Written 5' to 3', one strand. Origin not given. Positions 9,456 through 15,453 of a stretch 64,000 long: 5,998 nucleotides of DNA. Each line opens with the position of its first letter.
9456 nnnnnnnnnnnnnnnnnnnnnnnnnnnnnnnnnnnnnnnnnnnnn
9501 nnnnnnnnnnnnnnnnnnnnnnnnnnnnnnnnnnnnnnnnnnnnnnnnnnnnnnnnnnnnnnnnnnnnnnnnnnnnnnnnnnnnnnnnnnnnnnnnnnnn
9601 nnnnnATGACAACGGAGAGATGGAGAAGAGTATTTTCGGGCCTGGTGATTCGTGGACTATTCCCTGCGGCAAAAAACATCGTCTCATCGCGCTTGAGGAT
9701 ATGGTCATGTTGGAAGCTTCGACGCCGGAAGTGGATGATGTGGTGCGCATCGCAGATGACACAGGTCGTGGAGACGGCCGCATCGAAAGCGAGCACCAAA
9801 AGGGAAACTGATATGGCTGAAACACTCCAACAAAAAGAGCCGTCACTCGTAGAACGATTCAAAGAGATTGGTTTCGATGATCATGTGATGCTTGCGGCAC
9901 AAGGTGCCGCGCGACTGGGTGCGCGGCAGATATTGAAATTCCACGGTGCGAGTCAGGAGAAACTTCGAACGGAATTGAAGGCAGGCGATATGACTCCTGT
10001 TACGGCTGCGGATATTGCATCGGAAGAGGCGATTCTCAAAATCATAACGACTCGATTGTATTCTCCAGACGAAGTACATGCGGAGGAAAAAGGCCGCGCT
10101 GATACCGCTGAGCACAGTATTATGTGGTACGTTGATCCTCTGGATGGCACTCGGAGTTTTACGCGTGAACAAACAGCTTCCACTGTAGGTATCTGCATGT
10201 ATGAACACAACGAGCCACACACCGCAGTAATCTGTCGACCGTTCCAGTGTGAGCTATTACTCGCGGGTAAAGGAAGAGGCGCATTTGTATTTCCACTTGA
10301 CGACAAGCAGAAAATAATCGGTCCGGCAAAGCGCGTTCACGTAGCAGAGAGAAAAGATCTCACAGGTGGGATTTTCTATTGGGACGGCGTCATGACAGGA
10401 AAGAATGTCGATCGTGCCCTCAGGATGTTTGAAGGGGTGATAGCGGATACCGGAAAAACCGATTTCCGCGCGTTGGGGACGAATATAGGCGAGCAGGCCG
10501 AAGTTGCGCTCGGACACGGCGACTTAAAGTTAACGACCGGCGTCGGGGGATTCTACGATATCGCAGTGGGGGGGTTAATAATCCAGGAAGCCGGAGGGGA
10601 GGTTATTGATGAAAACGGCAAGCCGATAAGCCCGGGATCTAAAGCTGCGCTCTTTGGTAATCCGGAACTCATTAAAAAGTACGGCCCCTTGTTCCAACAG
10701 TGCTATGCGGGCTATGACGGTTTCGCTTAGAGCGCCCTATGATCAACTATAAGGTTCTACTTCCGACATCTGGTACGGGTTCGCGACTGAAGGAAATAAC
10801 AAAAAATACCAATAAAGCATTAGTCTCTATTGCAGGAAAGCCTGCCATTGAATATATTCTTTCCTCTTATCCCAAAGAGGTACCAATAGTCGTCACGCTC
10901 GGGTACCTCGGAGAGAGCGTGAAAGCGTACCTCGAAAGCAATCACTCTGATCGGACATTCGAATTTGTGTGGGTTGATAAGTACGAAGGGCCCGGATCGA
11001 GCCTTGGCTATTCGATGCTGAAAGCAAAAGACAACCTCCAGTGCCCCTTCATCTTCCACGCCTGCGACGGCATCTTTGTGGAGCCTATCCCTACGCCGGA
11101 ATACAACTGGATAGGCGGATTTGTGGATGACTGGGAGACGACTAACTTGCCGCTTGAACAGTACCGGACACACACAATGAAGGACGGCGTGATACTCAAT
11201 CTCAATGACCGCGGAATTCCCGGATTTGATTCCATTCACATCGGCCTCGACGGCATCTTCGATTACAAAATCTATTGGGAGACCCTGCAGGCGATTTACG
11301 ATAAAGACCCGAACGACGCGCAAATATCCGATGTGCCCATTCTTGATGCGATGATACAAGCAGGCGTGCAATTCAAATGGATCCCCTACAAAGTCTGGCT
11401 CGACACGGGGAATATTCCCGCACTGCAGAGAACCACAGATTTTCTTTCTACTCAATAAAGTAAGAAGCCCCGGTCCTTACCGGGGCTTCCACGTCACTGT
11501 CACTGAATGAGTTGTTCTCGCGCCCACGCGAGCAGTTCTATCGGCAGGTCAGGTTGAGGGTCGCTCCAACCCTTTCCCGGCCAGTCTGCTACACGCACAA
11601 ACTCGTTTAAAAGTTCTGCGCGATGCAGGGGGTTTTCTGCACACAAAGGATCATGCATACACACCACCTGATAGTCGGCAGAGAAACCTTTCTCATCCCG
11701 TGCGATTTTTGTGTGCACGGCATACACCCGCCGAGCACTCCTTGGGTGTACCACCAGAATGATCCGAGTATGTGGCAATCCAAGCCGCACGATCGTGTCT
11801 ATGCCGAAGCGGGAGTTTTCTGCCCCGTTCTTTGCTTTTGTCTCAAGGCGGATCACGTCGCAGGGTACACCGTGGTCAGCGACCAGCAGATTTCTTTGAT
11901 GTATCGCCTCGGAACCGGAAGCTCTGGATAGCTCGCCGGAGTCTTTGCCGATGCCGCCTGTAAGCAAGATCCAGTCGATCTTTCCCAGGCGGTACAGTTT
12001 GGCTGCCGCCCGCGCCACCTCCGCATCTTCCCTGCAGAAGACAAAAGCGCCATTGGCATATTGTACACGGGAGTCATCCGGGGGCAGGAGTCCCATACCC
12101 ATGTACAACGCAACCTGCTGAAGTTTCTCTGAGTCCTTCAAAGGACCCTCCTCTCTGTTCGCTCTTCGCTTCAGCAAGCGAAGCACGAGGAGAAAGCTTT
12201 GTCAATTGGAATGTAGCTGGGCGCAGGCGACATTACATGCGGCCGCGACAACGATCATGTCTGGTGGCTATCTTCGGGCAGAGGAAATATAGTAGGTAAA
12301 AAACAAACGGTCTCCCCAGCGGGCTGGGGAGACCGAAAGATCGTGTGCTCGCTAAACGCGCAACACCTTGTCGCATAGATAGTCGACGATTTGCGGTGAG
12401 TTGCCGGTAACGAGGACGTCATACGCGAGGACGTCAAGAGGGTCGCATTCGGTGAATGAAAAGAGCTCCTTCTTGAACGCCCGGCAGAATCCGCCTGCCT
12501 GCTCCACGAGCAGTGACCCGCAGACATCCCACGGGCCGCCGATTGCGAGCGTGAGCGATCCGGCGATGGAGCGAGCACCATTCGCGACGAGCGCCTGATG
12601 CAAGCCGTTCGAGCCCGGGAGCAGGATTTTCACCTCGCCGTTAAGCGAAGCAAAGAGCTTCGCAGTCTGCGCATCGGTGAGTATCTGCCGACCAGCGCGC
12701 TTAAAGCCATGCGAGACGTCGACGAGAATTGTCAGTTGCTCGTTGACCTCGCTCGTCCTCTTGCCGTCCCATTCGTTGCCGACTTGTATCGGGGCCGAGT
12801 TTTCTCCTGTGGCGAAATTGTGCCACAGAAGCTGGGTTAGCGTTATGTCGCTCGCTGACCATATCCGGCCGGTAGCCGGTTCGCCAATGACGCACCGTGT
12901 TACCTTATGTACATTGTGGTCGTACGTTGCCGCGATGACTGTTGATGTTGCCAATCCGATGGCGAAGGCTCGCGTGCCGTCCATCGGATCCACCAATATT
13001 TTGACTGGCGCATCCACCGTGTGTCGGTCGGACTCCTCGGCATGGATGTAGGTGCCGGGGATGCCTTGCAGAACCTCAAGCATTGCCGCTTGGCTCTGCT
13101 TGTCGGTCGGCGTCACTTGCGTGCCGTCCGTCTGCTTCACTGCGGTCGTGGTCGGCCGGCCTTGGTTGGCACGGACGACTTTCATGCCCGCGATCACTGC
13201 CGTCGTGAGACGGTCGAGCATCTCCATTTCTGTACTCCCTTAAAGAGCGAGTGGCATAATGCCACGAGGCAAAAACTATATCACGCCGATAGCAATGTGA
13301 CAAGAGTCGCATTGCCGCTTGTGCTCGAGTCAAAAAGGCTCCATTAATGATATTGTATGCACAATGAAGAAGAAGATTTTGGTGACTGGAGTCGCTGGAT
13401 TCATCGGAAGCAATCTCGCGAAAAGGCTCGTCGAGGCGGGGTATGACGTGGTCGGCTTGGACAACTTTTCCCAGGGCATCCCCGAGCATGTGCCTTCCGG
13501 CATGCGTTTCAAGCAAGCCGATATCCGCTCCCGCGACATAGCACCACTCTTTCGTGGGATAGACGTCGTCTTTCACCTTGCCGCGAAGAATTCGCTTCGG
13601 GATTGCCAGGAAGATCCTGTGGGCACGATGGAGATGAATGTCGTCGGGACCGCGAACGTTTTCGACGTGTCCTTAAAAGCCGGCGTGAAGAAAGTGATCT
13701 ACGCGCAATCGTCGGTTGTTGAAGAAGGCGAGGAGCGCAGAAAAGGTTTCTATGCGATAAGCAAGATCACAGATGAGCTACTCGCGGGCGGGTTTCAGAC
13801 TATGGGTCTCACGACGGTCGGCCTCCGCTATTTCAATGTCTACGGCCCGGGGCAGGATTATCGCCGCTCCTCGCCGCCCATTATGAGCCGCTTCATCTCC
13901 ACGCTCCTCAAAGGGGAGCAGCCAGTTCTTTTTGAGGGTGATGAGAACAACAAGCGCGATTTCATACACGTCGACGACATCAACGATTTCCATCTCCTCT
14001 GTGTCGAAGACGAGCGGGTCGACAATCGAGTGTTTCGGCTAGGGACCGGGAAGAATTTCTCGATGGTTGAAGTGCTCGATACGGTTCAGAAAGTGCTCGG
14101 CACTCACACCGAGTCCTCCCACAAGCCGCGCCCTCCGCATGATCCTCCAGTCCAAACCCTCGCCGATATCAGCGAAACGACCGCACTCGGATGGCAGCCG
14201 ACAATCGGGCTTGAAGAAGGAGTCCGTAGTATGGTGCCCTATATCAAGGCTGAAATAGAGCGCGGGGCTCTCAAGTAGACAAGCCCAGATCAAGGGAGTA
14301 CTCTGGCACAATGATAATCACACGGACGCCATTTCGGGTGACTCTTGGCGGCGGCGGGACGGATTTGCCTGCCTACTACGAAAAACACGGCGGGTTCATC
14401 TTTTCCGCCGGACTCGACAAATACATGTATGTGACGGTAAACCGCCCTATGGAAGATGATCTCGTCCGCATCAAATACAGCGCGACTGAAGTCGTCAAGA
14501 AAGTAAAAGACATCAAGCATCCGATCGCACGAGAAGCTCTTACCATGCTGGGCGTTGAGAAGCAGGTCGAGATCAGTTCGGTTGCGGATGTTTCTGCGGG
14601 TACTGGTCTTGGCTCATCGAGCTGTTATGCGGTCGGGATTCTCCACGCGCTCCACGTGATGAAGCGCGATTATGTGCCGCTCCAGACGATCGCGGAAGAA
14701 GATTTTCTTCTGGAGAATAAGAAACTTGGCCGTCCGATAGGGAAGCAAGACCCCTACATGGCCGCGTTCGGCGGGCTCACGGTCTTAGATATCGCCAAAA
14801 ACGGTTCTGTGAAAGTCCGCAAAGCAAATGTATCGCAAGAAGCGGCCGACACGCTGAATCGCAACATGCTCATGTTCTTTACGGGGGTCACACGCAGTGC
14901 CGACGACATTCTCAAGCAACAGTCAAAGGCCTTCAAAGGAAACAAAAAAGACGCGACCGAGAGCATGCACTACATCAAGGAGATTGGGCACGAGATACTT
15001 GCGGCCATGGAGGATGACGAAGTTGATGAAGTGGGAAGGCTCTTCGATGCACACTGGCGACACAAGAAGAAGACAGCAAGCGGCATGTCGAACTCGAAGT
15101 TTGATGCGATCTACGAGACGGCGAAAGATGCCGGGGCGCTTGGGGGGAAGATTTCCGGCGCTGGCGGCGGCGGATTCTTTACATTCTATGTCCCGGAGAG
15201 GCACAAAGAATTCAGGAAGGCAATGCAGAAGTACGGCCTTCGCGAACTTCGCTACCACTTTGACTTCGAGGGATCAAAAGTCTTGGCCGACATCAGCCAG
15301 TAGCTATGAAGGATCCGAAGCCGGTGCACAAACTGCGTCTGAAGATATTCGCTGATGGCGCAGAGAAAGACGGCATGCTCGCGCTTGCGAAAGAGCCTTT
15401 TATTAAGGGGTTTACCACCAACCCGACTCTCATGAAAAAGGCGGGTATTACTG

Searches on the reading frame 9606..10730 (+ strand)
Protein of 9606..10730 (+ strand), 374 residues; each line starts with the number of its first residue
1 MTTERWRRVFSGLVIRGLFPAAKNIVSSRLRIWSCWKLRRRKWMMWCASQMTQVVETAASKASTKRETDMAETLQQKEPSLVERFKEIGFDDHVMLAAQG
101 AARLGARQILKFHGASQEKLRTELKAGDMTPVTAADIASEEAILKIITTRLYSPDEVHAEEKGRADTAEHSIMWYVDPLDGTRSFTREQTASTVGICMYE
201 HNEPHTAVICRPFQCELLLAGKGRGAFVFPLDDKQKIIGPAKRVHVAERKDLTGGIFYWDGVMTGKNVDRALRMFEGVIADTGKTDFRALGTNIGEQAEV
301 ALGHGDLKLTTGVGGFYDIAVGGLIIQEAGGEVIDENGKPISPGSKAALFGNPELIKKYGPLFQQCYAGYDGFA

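Call 6: search_protein_families(library=pfam, proteins=[window:9606-10730:+], max_evalue=0.01)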
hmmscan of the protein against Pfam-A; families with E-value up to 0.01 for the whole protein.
window:9606-10730:+ (374 aa): 1 family
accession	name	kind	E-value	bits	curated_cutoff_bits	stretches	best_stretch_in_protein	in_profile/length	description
PF00459.30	Inositol_P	-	1.9e-32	113.3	27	1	95-355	6-258/271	Inositol monophosphatase family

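Call 7: search_protein_families(library=ncbifam, proteins=[window:9606-10730:+], max_evalue=0.01)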
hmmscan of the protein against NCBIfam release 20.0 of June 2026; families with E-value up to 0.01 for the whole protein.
window:9606-10730:+ (374 aa): 7 families
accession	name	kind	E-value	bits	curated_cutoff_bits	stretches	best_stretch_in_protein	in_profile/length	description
TIGR02067.1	his_9_HisN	equivalog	6.9e-25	88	275.15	1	98-356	5-244/252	histidinol-phosphatase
TIGR01331.1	bisphos_cysQ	equivalog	1.8e-22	80.2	228.8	1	102-356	9-247/250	3'(2'),5'-bisphosphate nucleotidase CysQ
NF008027.1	PRK10757.1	equivalog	3.4e-15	55.7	332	1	118-358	27-252/267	inositol-1-monophosphatase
NF009321.0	PRK12676.1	equivalog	1.5e-14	53.7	264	2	108-228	21-139/264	bifunctional fructose-bisphosphatase/inositol-phosphate phosphatase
NF008182.0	PRK10931.1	equivalog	1.3e-11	44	379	1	119-221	25-127/246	3'(2'),5'-bisphosphate nucleotidase CysQ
TIGR01330.1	bisphos_HAL2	equivalog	4.4e-07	29.1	267.05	0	219-344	201-323/359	3'(2'),5'-bisphosphate nucleotidase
NF010678.0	PRK14076.1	equivalog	8.9e-05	21.5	493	1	128-341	38-256/570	bifunctional NADP phosphatase/NAD kinase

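Call 75: search_protein_families(library=ncbifam, proteins=[window:9810-10730:+], max_evalue=0.00001)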
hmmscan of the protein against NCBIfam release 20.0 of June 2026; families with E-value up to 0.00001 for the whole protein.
window:9810-10730:+ (306 aa): 6 families
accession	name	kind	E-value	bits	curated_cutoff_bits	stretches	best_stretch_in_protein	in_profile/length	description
TIGR02067.1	his_9_HisN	equivalog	4.6e-25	88.5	275.15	1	30-288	5-244/252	histidinol-phosphatase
TIGR01331.1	bisphos_cysQ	equivalog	1e-22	80.9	228.8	1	34-288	9-247/250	3'(2'),5'-bisphosphate nucleotidase CysQ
NF008027.1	PRK10757.1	equivalog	1.9e-15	56.5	332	1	50-290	27-252/267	inositol-1-monophosphatase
NF009321.0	PRK12676.1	equivalog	7.5e-15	54.7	264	1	40-160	21-139/264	bifunctional fructose-bisphosphatase/inositol-phosphate phosphatase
NF008182.0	PRK10931.1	equivalog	7.8e-12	44.8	379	1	51-153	25-127/246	3'(2'),5'-bisphosphate nucleotidase CysQ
TIGR01330.1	bisphos_HAL2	equivalog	1.7e-07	30.4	267.05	0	151-276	201-323/359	3'(2'),5'-bisphosphate nucleotidase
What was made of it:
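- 9810..10730 (+): Inositol-monophosphatase/CysQ/FBPase-family phosphatase, 306 aa (ATG 9810 overlaps the cupin stop codon). An accessory part of the extended cassette. PF00459 E 2e-32 (call 6); NCBIfam HisN/CysQ/IMPase ~1e-22 (call 75).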

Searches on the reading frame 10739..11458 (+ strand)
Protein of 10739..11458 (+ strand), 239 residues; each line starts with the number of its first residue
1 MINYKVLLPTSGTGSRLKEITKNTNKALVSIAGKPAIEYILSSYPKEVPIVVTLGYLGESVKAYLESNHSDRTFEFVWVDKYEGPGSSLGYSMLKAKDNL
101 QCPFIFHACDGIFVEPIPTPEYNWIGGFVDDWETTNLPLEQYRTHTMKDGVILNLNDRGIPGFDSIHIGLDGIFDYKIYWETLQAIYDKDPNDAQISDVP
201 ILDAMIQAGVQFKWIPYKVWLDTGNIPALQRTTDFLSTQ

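Call 6: search_protein_families(library=pfam, proteins=[window:10739-11458:+], max_evalue=0.01)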
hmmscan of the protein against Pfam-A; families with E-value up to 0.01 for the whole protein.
window:10739-11458:+ (239 aa): 2 families
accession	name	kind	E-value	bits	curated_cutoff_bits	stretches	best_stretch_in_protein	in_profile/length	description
PF00483.29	NTP_transferase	-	2.9e-05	24.2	21.2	1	11-67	7-67/245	Nucleotidyl transferase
PF12804.13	NTP_transf_3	-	0.0004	21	27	1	12-116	7-101/160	MobA-like NTP transferase domain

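Call 7: search_protein_families(library=ncbifam, proteins=[window:10739-11458:+], max_evalue=0.01)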
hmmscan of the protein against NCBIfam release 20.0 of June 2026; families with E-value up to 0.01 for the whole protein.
window:10739-11458:+ (239 aa): 12 families
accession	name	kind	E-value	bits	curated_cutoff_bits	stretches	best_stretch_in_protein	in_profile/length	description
TIGR03992.1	Arch_glmU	subfamily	5.9e-09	35.3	292.1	1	10-98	7-98/393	bifunctional sugar-1-phosphate nucleotidylyltransferase/acetyltransferase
NF041313.1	UDPGP_AglF_Halo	equivalog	3.5e-08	33.2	400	1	7-113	4-108/234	UTP--glucose-1-phosphate uridylyltransferase AglF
TIGR01208.1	rmlA_long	equivalog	6.2e-07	28.6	320.25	1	5-116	1-113/353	glucose-1-phosphate thymidylyltransferase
NF045761.1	NAMPUrTaseMurU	equivalog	2.6e-05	24.2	250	1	7-67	4-66/226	N-acetylmuramate alpha-1-phosphate uridylyltransferase MurU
TIGR02623.1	G1P_cyt_trans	equivalog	0.00011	21.7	300.25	1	5-67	2-66/255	glucose-1-phosphate cytidylyltransferase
TIGR01099.1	galU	equivalog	0.00015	21.5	326.8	1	5-43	3-41/261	UTP--glucose-1-phosphate uridylyltransferase GalU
NF049965.1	GlMnHpPGnyltfHddC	equivalog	0.00026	20.7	300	1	10-86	7-85/221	D-glycero-D-manno-heptose 1-phosphate guanosyltransferase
NF041135.1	IPPtranDIPPsyn_Thcocales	equivalog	0.00055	19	580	1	10-224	7-205/419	bifunctional L-myo-inositol-1-phosphate cytidylyltransferase/CDP-L-myo-inositol myo-inositolphosphotransferase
NF010939.0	PRK14359.1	equivalog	0.0014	17.3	592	1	5-90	4-87/430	bifunctional UDP-N-acetylglucosamine diphosphorylase/glucosamine-1-phosphate N-acetyltransferase GlmU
NF041173.1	Sug_nt_acttase_Thmprot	equivalog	0.0016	17.4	600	1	5-91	2-89/405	bifunctional sugar-1-phosphate nucleotidylyltransferase/acetyltransferase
NF045697.1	MurNAcPUrMurU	equivalog_domain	0.0051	16.2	370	1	10-69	4-65/229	N-acetylmuramate alpha-1-phosphate uridylyltransferase MurU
TIGR01207.1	rmlA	equivalog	0.0053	15.9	360.65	0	10-43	6-39/286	glucose-1-phosphate thymidylyltransferase RfbA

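Call 36: find_homologous_proteins(query=window:10739-11458:+)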
Query window:10739-11458:+ (239 aa): 309 proteins with E <= 0.001 among 552 candidates; the best 120 are listed.
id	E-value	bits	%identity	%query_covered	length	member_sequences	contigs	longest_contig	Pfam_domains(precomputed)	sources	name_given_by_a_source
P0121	3.6e-162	555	100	100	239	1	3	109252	PF00483.30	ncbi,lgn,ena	ncbi:MAG: hypothetical protein AAB605_00605 [Patescibacteria group bacterium]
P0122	6.0e-143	492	87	99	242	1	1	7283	-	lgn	-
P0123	8.5e-140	482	85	100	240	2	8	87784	-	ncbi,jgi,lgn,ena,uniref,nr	ncbi:hypothetical protein A2765_00530 [Candidatus Kaiserbacteria bacterium RIFCSPHIGHO2_01_FULL_56_2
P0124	2.3e-138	477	84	100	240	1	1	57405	PF00483.30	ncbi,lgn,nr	ncbi:hypothetical protein HY968_00895 [Candidatus Kaiserbacteria bacterium]|nr:hypothetical protein 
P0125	2.3e-135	467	80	100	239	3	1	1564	PF00483.30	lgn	-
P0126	3.7e-135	467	82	100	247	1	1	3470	PF00483.30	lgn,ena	-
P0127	1.3e-131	455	79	100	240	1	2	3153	PF00483.30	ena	-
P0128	1.6e-130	452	80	99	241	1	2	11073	PF00483.30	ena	-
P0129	4.5e-130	450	78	99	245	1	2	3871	PF00483.30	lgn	-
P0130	9.6e-130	449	79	99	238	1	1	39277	PF00483.30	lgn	-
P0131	3.6e-128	444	77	99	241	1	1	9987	PF00483.30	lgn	-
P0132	1.6e-127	442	79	98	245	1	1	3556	-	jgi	jgi:choline kinase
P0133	3.0e-127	441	78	99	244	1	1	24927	-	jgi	jgi:choline kinase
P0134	1.0e-123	429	76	99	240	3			-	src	-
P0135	2.4e-123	428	76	99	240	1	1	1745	-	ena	-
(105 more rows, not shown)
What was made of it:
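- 10739..11458 (+): Stand-alone nucleotidyltransferase paralogue ('NT2'), 239 aa, with canonical signature SGTGSRL...NK (Arg16, Lys26). 309 homologues, many on the same contigs as fusion homologues (call 36).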

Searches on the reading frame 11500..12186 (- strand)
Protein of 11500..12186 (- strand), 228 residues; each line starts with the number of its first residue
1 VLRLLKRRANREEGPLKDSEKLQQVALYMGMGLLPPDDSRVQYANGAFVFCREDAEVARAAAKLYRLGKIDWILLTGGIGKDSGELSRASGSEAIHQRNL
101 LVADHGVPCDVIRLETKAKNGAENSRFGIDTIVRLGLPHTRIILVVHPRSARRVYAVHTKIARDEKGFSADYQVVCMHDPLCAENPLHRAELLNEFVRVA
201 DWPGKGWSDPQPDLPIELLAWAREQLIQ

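Call 25: search_protein_families(library=pfam, proteins=[window:11500-12186:-], max_evalue=0.001)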
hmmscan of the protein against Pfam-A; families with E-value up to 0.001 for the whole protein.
window:11500-12186:- (228 aa): 1 family
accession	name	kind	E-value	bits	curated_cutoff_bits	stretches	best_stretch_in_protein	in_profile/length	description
PF02698.23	DUF218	-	2.3e-09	37.7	27.6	1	55-161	14-103/133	DUF218 domain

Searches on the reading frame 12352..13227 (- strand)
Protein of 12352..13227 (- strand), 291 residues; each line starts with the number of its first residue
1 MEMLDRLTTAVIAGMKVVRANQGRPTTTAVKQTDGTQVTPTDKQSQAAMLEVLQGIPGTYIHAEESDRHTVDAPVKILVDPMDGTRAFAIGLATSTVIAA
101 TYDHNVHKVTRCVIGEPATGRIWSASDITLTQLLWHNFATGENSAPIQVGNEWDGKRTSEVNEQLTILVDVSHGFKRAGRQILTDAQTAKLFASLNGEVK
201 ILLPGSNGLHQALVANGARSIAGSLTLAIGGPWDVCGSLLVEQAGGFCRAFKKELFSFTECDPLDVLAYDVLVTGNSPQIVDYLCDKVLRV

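Call 25: search_protein_families(library=pfam, proteins=[window:12352-13227:-], max_evalue=0.001)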
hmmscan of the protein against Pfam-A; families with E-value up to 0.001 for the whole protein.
window:12352-13227:- (291 aa): 1 family
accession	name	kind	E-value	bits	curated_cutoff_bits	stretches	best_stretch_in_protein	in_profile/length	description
PF00459.30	Inositol_P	-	5.9e-16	59.2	27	1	7-275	9-254/271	Inositol monophosphatase family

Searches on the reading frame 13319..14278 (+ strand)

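Call 25: search_protein_families(library=pfam, proteins=[window:13319-14278:+], max_evalue=0.001)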
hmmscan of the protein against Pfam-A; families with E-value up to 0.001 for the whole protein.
window:13319-14278:+ (319 aa): 8 families
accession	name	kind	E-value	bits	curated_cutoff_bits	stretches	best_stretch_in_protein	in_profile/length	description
PF01370.27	Epimerase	-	4.1e-44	151.2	20.9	1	20-242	1-240/240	NAD dependent epimerase/dehydratase family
PF16363.11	GDP_Man_Dehyd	-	4.2e-34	118.9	27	1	21-305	1-332/332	GDP-mannose 4,6 dehydratase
PF01073.25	3Beta_HSD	-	4.3e-18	65.8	22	1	21-133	1-118/280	3-beta hydroxysteroid dehydrogenase/isomerase family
PF02719.21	Polysacc_synt_2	-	5.4e-10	39.4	20.2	1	20-131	1-128/293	Polysaccharide biosynthesis protein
PF04321.23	RmlD_sub_bind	-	9.9e-07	28.5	27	1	19-142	2-112/287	RmlD substrate binding domain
PF07993.18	NAD_binding_4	-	2.2e-06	27.5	20.1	1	69-140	77-146/258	Male sterility protein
PF13460.12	NAD_binding_10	-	5.3e-06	26.9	27.2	1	24-136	1-103/184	NAD(P)H-binding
PF05368.20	NmrA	-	1.5e-05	25.2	27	1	16-160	1-140/298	NmrA-like family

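Call 75: search_protein_families(library=ncbifam, proteins=[window:13319-14278:+], max_evalue=0.00001)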
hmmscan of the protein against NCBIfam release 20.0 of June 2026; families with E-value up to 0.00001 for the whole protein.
window:13319-14278:+ (319 aa): 26 families (the best 25 are shown)
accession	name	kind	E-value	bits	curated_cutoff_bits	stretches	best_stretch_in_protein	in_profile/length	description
TIGR01179.1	galE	equivalog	1.4e-37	129.3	262.3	1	19-303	1-319/332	UDP-glucose 4-epimerase GalE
TIGR02197.1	heptose_epim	equivalog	9.9e-34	116.9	274.6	1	20-311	1-315/316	ADP-glyceromanno-heptose 6-epimerase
NF011728.1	PRK15181.1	equivalog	5.1e-27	94.8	760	1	16-264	14-286/348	Vi polysaccharide biosynthesis UDP-N-acetylglucosaminuronic acid C-4 epimerase TviC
TIGR04180.1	EDH_00030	hypoth_equivalog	2.1e-25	89.4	475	1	20-272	1-271/297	NAD-dependent 4,6-dehydratase LegB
NF008360.0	PRK11150.1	equivalog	6.7e-22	78.1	452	1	20-258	2-252/310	ADP-glyceromanno-heptose 6-epimerase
TIGR01181.1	dTDP_gluc_dehyt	equivalog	1.7e-21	76.7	365.1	1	19-308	1-310/321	dTDP-glucose 4,6-dehydratase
NF047922.1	GDPFucSynFcl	equivalog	5.1e-21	75.4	500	1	17-305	2-297/308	GDP-L-fucose synthase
TIGR03466.1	HpnA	hypoth_equivalog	2.7e-20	72.5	367.65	1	19-270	2-256/327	hopanoid-associated sugar epimerase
NF007956.0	PRK10675.1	subfamily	3.2e-18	65.9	394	1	19-135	2-128/338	UDP-glucose 4-epimerase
NF042423.1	oxyalk_red_Shew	equivalog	6.9e-17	61.5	580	1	16-256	7-253/331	2-alkyl-3-oxoalkanoate reductase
TIGR02622.1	CDP_4_6_dhtase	equivalog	2.9e-16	59.5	278.45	1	17-144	4-142/352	CDP-glucose 4,6-dehydratase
NF042422.1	oxyalk_red_OleD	equivalog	3.6e-15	56.2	580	1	19-178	2-172/329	2-alkyl-3-oxoalkanoate reductase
NF008872.0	PRK11908.1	equivalog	3.3e-14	52.7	294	1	18-132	2-119/349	bifunctional UDP-4-keto-pentose/UDP-xylose synthase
NF052578.1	StrlDmthSdmBMthl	equivalog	1.6e-11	44.5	600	1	20-261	3-246/328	sterol demethylase protein SdmB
NF004520.0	PRK05865.1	equivalog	9.3e-11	40.3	1509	1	19-176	2-130/854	sugar epimerase family protein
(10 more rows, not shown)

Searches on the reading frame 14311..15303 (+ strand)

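Call 25: search_protein_families(library=pfam, proteins=[window:14311-15303:+], max_evalue=0.001)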
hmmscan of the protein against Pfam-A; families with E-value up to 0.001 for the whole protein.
window:14311-15303:+ (330 aa): 2 families
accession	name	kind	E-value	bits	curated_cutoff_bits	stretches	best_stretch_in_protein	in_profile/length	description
PF08544.19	GHMP_kinases_C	-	5.5e-08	33.5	21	1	232-306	4-80/85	GHMP kinases C terminal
PF00288.32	GHMP_kinases_N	-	2.4e-07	31.3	22.3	1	78-155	12-87/87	GHMP kinases N terminal domain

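Call 75: search_protein_families(library=ncbifam, proteins=[window:14311-15303:+], max_evalue=0.00001)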
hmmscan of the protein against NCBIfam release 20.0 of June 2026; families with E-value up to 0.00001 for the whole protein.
window:14311-15303:+ (330 aa): 7 families
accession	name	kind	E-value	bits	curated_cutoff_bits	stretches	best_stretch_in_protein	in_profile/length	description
NF049969.1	GlMnHpPKinHddA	equivalog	3.8e-45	154.8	600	1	2-323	3-334/338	D-glycero-D-manno-heptose 7-phosphate kinase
NF009948.0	PRK13412.1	equivalog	6.6e-28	96.9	721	1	3-292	611-933/974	bifunctional fucokinase/fucose-1-phosphate guanylyltransferase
TIGR00549.1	mevalon_kin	equivalog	2.2e-23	83.1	163.05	1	37-290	26-273/276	mevalonate kinase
NF003036.0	PRK03926.1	equivalog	4.3e-14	52.3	403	1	48-307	40-281/302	mevalonate kinase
NF002288.1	PRK01212.1-4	equivalog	2.7e-09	36.5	194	1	55-308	42-281/303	homoserine kinase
NF003006.0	PRK03817.1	equivalog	1.6e-08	33.9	443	0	228-305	248-325/352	galactokinase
NF001816.0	PRK00555.1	equivalog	1.7e-08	33.8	509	0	213-298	242-328/363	galactokinase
